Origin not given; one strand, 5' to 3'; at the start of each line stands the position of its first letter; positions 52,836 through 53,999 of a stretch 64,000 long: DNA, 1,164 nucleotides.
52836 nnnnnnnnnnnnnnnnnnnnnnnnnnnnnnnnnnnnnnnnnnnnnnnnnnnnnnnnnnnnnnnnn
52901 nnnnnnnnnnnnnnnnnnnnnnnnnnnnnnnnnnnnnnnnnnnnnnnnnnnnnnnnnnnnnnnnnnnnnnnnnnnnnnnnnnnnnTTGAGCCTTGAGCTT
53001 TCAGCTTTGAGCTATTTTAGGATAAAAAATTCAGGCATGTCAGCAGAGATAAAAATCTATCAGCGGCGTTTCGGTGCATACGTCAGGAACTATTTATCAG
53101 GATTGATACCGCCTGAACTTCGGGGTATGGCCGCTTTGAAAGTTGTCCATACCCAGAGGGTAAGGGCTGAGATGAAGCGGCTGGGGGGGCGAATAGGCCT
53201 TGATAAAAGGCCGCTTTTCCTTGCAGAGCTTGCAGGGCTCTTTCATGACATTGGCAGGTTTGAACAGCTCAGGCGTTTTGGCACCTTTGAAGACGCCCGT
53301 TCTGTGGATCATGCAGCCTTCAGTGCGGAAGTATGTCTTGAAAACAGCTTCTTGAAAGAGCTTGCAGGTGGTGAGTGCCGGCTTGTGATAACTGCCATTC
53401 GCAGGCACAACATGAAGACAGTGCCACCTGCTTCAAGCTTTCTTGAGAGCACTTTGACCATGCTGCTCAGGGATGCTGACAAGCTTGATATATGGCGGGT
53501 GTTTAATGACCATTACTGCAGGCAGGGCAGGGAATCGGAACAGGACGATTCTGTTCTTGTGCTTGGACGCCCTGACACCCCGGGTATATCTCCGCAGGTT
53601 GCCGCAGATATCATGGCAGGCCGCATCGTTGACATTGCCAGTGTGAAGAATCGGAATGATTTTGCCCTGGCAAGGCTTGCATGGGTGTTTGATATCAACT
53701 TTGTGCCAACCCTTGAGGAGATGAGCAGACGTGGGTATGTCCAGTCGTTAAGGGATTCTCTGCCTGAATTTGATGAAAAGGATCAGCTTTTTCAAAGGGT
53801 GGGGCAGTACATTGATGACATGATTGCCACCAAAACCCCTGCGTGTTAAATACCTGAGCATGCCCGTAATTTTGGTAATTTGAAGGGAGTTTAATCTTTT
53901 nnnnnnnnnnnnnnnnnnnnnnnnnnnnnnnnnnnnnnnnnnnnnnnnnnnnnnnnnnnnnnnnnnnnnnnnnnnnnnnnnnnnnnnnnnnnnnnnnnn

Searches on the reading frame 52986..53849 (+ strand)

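Call 67: search_protein_families(library=pfam, proteins=[window:52986-53849:+], max_evalue=0.001)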
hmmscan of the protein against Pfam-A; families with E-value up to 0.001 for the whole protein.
window:52986-53849:+ (287 aa): 1 family
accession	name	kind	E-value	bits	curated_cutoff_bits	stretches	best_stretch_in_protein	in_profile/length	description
PF01966.28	HD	-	1.2e-05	26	22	1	55-168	4-114/116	HD domain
